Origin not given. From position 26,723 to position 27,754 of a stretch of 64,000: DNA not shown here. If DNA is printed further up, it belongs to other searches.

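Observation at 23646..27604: Exported three-gene cluster: GCC-motif lipoprotein propeller, PhnD-like/PQQ-propeller fusion, and a signal-peptide-bearing ArsC/LMW-PTP enzyme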

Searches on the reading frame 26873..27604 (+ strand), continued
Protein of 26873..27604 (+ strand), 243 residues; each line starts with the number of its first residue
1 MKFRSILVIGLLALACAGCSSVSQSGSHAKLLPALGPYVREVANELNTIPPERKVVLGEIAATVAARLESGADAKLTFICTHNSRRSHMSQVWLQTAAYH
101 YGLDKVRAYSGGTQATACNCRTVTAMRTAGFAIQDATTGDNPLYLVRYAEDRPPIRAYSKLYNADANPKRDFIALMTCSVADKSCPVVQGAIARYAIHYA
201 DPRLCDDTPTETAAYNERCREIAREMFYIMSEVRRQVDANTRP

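Call 27: get_annotated_region(hit=H3, flank=5000)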
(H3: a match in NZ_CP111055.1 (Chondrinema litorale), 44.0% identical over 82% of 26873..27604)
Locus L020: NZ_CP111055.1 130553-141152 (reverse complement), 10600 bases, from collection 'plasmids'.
description: Chondrinema litorale strain WSW3-B12 plasmid unnamed13, complete sequence
organism: Chondrinema litorale (NCBI taxid 2994555)
taxonomy: Bacteria; Bacteroidota; Cytophagia; Cytophagales; Flammeovirgaceae; Chondrinema; Chondrinema litorale
host: -; source: Seaweed,red alga; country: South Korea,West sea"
typing (MOB-suite, as given by PLSDB): non-mobilizable
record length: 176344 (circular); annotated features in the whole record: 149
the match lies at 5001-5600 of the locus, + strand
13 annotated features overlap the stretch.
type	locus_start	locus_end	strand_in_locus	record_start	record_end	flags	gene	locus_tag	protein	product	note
CDS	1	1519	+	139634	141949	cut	-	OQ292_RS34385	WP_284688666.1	chondroitinase-B domain-containing protein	-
CDS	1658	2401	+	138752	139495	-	-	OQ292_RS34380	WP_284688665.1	hypothetical protein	-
CDS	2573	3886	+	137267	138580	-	-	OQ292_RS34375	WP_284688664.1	alpha-L-fucosidase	-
CDS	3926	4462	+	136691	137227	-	-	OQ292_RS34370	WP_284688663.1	hypothetical protein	-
CDS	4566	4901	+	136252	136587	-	-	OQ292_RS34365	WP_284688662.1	metalloregulator ArsR/SmtB family transcription factor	GO:0006355 - regulation of DNA-templated transcription [Evidence IEA]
CDS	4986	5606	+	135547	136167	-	-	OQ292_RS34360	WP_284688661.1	protein-tyrosine-phosphatase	-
CDS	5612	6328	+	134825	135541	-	-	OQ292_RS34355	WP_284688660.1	protein-tyrosine-phosphatase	-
CDS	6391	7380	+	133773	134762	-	arsB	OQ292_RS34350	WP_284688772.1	ACR3 family arsenite efflux transporter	GO:0046685 - response to arsenic-containing substance [Evidence IEA]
CDS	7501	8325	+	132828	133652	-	-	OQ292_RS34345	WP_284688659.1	DUF6503 family protein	-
CDS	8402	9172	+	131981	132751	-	-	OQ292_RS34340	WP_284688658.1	SDR family oxidoreductase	-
CDS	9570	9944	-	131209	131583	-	-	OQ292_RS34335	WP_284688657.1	type II toxin-antitoxin system VapC family toxin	-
CDS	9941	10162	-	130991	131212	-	-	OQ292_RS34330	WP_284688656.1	hypothetical protein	-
CDS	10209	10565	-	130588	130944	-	-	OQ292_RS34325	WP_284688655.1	helix-turn-helix transcriptional regulator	-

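Call 33: find_encoding_contigs(protein=P0242, flank=7000, max_places=3)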
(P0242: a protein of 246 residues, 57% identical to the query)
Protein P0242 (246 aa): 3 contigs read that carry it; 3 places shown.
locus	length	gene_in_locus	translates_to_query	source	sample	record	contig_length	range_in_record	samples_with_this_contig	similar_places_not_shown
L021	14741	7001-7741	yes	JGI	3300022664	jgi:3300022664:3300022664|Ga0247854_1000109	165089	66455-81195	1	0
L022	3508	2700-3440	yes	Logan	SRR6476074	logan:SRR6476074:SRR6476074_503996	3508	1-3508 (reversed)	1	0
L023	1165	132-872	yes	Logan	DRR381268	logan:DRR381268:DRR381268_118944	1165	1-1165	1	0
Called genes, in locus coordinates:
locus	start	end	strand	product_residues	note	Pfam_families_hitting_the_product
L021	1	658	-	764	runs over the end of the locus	PF08267:Meth_synt_1, PF01717:Meth_synt_2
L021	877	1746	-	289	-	PF01497:Peripla_BP_2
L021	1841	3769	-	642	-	PF07715:Plug, PF00593:TonB_dep_Rec_b-barrel, PF14905:OMP_b-brl_3 (weak)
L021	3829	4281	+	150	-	-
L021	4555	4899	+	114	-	PF01022:HTH_5, PF12840:HTH_20 (weak)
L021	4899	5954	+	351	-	PF13489:Methyltransf_23, PF01135:PCMT (weak), PF01209:Ubie_methyltran, PF05148:Methyltransf_8 (faint), PF13847:Methyltransf_31, PF08241:Methyltransf_11, PF08242:Methyltransf_12, PF13649:Methyltransf_25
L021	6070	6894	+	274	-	PF00230:MIP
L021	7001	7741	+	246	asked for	PF01451:LMWPc (faint)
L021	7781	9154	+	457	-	PF23545:Zn_ribbon_HMPTM, PF04055:Radical_SAM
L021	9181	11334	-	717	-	PF13249:SQHop_cyclase_N, PF13243:SQHop_cyclase_C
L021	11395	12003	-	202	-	PF00440:TetR_N, PF13305:TetR_C_33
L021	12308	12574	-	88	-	-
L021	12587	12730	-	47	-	-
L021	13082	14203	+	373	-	PF13379:NMT1_2, PF12974:Phosphonate-bd (weak), PF09084:NMT1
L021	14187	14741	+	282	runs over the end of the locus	PF03193:RsgA_GTPase (weak), PF00005:ABC_tran, PF13304:AAA_21 (faint)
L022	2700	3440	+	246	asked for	PF01451:LMWPc (faint)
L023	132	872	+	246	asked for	PF01451:LMWPc (faint)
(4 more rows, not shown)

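Call 44: find_encoding_contigs(protein=P0243, flank=7000, max_places=2)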
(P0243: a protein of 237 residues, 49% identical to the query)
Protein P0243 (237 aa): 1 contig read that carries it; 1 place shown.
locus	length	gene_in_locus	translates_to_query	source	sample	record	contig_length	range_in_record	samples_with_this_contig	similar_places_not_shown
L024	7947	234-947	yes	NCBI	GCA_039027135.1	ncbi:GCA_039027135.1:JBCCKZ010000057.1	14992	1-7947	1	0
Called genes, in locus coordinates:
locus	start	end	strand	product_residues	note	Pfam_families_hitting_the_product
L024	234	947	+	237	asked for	-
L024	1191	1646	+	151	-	PF12796:Ank_2, PF13637:Ank_4 (weak), PF13857:Ank_5, PF00023:Ank (weak), PF13606:Ank_3 (weak)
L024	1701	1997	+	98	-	PF22278:DUF6958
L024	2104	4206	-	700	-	PF13089:PP_kinase_N, PF02503:PP_kinase, PF17941:PP_kinase_C_1, PF13091:PLDc_2 (faint), PF13090:PP_kinase_C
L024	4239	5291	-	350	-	PF07635:PSCyt1, PF09990:DUF2231 (weak)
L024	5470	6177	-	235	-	-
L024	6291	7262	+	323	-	PF01336:tRNA_anti-codon, PF01966:HD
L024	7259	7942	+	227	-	PF00733:Asn_synthase (weak), PF02568:ThiI (faint), PF06508:QueC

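Call 45: find_encoding_contigs(protein=P0245, flank=7000, max_places=2)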
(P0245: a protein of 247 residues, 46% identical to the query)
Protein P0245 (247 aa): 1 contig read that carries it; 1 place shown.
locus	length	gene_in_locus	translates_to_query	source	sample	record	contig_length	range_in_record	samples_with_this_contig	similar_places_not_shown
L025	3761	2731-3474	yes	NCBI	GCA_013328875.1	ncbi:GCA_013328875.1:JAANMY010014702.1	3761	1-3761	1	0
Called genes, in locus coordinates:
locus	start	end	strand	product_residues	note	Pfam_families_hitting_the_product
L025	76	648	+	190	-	PF12728:HTH_17, PF00072:Response_reg (weak)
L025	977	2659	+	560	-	PF02366:PMT (weak), PF13231:PMT_2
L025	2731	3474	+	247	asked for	-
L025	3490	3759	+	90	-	?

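Call 46: find_encoding_contigs(protein=P0261, flank=7000, max_places=2)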
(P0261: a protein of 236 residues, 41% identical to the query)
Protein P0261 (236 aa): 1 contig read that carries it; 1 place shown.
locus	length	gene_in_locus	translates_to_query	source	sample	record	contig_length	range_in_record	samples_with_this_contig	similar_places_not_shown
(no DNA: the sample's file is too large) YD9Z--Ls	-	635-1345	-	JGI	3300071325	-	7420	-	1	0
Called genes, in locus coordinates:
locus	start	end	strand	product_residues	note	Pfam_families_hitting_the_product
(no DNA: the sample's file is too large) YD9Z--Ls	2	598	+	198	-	?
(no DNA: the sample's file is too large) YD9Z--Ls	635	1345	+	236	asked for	PF01451:LMWPc (faint)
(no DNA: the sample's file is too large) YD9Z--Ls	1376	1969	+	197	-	PF00149:Metallophos, PF12850:Metallophos_2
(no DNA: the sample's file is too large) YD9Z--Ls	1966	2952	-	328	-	PF01384:PHO4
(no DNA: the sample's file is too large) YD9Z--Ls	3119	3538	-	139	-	PF17973:bMG10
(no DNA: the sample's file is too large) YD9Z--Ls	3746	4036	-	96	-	-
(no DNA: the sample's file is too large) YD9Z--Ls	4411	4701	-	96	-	-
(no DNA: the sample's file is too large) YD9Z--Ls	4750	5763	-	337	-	-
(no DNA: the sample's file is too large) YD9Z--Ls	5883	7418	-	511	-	?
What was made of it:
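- Some exported homologues lie next to PPK, a PHO4 transporter or a Metallophos gene (calls 44, 46).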

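Call 64: search_protein_families(library=pfam, proteins=[P0255, P0254, P0269, P0264, P0288, P0353, P0351, P0338, P0334, P0256], max_evalue=0.001)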
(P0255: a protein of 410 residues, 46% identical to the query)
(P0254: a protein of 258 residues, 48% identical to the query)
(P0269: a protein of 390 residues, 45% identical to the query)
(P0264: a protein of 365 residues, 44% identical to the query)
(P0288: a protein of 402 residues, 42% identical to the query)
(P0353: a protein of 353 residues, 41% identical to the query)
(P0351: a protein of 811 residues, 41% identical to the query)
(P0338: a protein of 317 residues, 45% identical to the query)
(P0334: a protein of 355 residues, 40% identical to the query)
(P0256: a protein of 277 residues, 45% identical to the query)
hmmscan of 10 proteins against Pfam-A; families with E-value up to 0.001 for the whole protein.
P0255 (410 aa): 1 family
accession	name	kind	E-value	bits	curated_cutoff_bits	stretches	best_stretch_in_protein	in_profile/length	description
PF01451.26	LMWPc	-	0.00076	20.1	23.2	0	251-309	1-63/144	Low molecular weight phosphotyrosine protein phosphatase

P0254 (258 aa): 1 family
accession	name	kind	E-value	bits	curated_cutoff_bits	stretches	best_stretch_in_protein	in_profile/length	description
PF01451.26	LMWPc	-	8.1e-07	29.8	23.2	1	100-158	2-64/144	Low molecular weight phosphotyrosine protein phosphatase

P0269 (390 aa): 0 families

P0264 (365 aa): 3 families
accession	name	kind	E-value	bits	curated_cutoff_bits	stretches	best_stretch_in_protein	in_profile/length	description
PF00583.31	Acetyltransf_1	-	1.5e-09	38.6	20.7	1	30-111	30-116/116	Acetyltransferase (GNAT) family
PF13508.13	Acetyltransf_7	-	1.2e-07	32.4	27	1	42-112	10-83/84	Acetyltransferase (GNAT) domain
PF13673.13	Acetyltransf_10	-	0.00017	22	23.6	1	23-117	20-113/128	Acetyltransferase (GNAT) domain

P0288 (402 aa): 10 families
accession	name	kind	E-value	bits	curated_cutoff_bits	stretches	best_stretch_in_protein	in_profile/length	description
PF03602.21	Cons_hypoth95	-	2.2e-43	148.5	24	1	3-180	2-181/182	Conserved hypothetical protein 95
PF13847.12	Methyltransf_31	-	1.9e-10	41.1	27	1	42-159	4-119/145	Methyltransferase domain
PF13649.12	Methyltransf_25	-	4.8e-09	37.2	27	1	45-143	1-93/97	Methyltransferase domain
PF05175.20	MTS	-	2.3e-08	34.3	23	1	31-129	22-113/170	Methyltransferase small domain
PF09445.16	Methyltransf_15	-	2.1e-06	27.9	22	1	43-124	2-81/165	RNA cap guanine-N2 methyltransferase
PF01451.26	LMWPc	-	2.4e-06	28.2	23.2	1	241-298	2-63/144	Low molecular weight phosphotyrosine protein phosphatase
PF01170.24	UPF0020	-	4.9e-06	26.8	22.3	1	35-125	22-132/197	RMKL-like, methyltransferase domain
PF06325.19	PrmA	-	4.3e-05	23.6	22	1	41-94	161-214/296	Ribosomal protein L11 methyltransferase (PrmA)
PF08242.18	Methyltransf_12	-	7e-05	23.9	30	1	46-146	1-96/98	Methyltransferase domain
PF13489.12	Methyltransf_23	-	0.00024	21.3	27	1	35-154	15-120/164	Methyltransferase domain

P0353 (353 aa): 0 families

P0351 (811 aa): 22 families
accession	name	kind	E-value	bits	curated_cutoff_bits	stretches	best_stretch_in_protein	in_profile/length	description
PF02374.21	ArsA_ATPase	-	1.7e-82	277.5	24.3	3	8-244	1-252/305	Anion-transporting ATPase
PF13614.12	AAA_31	-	6.8e-18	65.7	27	2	10-158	4-140/177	AAA domain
PF01656.29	CbiA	-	3.9e-17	62.8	25.4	2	10-112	1-54/125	CobQ/CobB/MinD/ParA nucleotide binding domain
PF10609.15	ParA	-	2e-12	47.5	27.1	2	333-370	4-41/246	NUBPL iron-transfer P-loop NTPase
PF13481.12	AAA_25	-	3.6e-10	40.2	27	1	331-451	31-151/195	AAA domain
PF13191.12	AAA_16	-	1.4e-09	39.1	32.6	1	321-499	12-166/167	AAA ATPase domain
PF00142.24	Fer4_NifH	-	2.1e-09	37.7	25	1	10-49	2-41/271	4Fe-4S iron sulfur cluster binding proteins, NifH/frxC family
PF20720.3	nSTAND3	-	2.4e-08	34.3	27.2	0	332-367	16-51/155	Novel STAND NTPase 3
PF25199.1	nSTAND_NTPase5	-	4.1e-08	33.6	34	0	8-52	41-86/145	Novel STAND NTPase 5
PF03308.22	MeaB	-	7.1e-08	32.2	23.1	1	10-49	35-74/273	Methylmalonyl Co-A mutase-associated GTPase MeaB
PF02562.22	PhoH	-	1.7e-07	31.4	27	0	9-61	20-72/205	PhoH-like protein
PF06564.18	CBP_BcsQ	-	2.4e-06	27.7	21.3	0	16-48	10-42/234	Cellulose biosynthesis protein BcsQ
PF13604.12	AAA_30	-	1.7e-05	25.1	27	0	318-371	3-56/191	AAA domain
PF13401.12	AAA_22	-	1.8e-05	25.5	27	0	333-488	5-106/130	AAA domain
PF01695.23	IstB_IS21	-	4.9e-05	23.4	24.1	0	11-45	95-129/238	IstB-like ATP binding protein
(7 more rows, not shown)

P0338 (317 aa): 4 families
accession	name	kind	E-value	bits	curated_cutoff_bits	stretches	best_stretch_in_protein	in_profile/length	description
PF01022.26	HTH_5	-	6.4e-13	48.8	22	1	25-69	2-45/47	Bacterial regulatory protein, arsR family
PF12840.13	HTH_20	-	2.4e-12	47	27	1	22-71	1-50/51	Helix-turn-helix domain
PF01047.28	MarR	-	0.00012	22.3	24.6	1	26-70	4-48/59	MarR family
PF12802.13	MarR_2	-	0.0003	21.3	27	1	26-72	6-53/61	MarR family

P0334 (355 aa): 2 families
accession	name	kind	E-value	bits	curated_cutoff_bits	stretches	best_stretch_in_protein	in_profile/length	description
PF12867.12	DinB_2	-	6.4e-13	49.7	24.8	1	226-349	8-128/128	DinB superfamily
PF05163.17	DinB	-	1.1e-05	25.9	23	1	228-354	20-143/165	DinB family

P0256 (277 aa): 0 families
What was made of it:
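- Family members are fused to ArsA, ArsR and a GNAT domain (call 64).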

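Call 67: find_encoding_contigs(protein=P0254, flank=7000, max_places=2)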
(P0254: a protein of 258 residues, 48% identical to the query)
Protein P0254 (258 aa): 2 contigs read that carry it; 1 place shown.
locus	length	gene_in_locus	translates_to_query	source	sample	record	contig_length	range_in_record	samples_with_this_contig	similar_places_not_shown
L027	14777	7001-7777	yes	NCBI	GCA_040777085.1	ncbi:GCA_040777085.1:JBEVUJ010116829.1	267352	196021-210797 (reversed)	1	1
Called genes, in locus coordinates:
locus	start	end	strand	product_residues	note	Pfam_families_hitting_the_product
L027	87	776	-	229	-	-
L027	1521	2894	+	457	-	PF04389:Peptidase_M28, PF01546:Peptidase_M20 (weak)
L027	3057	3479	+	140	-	PF13673:Acetyltransf_10, PF00583:Acetyltransf_1, PF13508:Acetyltransf_7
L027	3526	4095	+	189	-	-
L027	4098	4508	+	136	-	PF13673:Acetyltransf_10, PF00583:Acetyltransf_1, PF13508:Acetyltransf_7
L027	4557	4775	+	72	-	PF00326:Peptidase_S9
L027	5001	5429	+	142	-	-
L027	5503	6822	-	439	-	PF07690:MFS_1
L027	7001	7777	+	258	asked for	PF01451:LMWPc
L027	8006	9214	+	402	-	PF03315:SDH_beta, PF03313:SDH_alpha, PF03315:SDH_beta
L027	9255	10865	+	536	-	PF20142:Scaffold, PF01471:PG_binding_1, PF03734:YkuD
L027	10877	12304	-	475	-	PF02264:LamB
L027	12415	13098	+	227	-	PF00230:MIP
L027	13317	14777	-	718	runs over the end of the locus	PF00009:GTP_EFTU, PF01926:MMR_HSR1 (faint), PF03144:GTP_EFTU_D2, PF22042:EF-G_D2, PF14492:EFG_III, PF03764:EFG_IV, PF00679:EFG_C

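Call 68: find_encoding_contigs(protein=P0246, flank=7000, max_places=2)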
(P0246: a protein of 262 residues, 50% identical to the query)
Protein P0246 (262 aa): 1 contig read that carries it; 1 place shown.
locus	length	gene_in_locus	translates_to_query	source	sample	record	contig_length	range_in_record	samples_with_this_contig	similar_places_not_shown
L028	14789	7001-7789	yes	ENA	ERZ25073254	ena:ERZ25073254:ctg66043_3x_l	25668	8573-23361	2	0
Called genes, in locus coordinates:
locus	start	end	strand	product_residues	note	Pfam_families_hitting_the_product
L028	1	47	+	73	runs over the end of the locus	-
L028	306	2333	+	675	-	PF00069:Pkinase, PF07714:PK_Tyr_Ser-Thr, PF13424:TPR_12 (weak)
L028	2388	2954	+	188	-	PF07638:Sigma70_ECF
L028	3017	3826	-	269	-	PF13180:PDZ_2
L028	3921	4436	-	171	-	-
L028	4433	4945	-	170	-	PF04542:Sigma70_r2, PF08281:Sigma70_r4_2, PF04545:Sigma70_r4 (weak)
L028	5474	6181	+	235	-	-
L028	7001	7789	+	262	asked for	PF01451:LMWPc (weak)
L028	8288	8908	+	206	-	-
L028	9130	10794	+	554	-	PF00817:IMS (faint), PF11799:IMS_C (faint)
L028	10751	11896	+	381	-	PF02811:PHP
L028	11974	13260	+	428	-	PF03050:DDE_Tnp_IS66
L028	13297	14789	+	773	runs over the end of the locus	PF07733:DNA_pol3_alpha, PF17657:DNA_pol3_finger, PF14579:HHH_6, PF01336:tRNA_anti-codon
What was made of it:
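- Most other exported G3-like genes are stand-alone in non-arsenic contexts, some next to phosphate-related genes (PPK, PHO4, Metallophos) (calls 44-46, 67, 68).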

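Call 71: find_encoding_contigs(protein=P0244, flank=8000, max_places=2)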
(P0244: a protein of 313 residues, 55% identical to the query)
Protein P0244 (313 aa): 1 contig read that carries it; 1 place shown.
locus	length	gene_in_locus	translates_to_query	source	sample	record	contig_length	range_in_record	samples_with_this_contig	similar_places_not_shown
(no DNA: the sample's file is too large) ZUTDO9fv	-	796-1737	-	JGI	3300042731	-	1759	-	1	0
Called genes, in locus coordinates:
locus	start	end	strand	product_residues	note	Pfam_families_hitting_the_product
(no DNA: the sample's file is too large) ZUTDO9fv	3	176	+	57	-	?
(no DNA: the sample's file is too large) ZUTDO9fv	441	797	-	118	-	PF00076:RRM_1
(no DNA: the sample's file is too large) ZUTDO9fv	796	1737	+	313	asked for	-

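Call 72: find_encoding_contigs(protein=P0255, flank=7000, max_places=2)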
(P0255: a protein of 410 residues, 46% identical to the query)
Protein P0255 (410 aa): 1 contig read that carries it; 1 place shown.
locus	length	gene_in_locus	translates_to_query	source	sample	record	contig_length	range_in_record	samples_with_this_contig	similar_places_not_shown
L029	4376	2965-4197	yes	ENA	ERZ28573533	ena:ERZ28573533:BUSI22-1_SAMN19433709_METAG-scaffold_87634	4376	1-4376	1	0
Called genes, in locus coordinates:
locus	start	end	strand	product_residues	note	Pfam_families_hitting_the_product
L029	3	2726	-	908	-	?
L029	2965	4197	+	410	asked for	PF01451:LMWPc (weak)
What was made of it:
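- Tried and rejected: Context look-ups of eight further exported G3-like representatives gave mixed, mostly uninformative neighbourhoods (calls 44-46, 67, 68, 71, 72).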

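Call 84: list_cluster_members(proteins=[P0001, P0121, P0390])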
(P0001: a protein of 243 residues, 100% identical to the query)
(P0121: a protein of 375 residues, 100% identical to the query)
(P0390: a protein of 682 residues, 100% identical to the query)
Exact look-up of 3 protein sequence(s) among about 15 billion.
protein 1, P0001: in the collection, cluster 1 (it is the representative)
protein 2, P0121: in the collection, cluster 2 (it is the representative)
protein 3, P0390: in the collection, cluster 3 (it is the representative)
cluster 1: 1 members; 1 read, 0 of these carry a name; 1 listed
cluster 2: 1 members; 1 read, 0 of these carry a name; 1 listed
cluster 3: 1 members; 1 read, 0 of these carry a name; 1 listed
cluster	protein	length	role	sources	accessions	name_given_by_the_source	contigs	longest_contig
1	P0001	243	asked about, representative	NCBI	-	-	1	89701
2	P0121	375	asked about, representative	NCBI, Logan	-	-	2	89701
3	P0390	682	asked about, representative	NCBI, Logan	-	-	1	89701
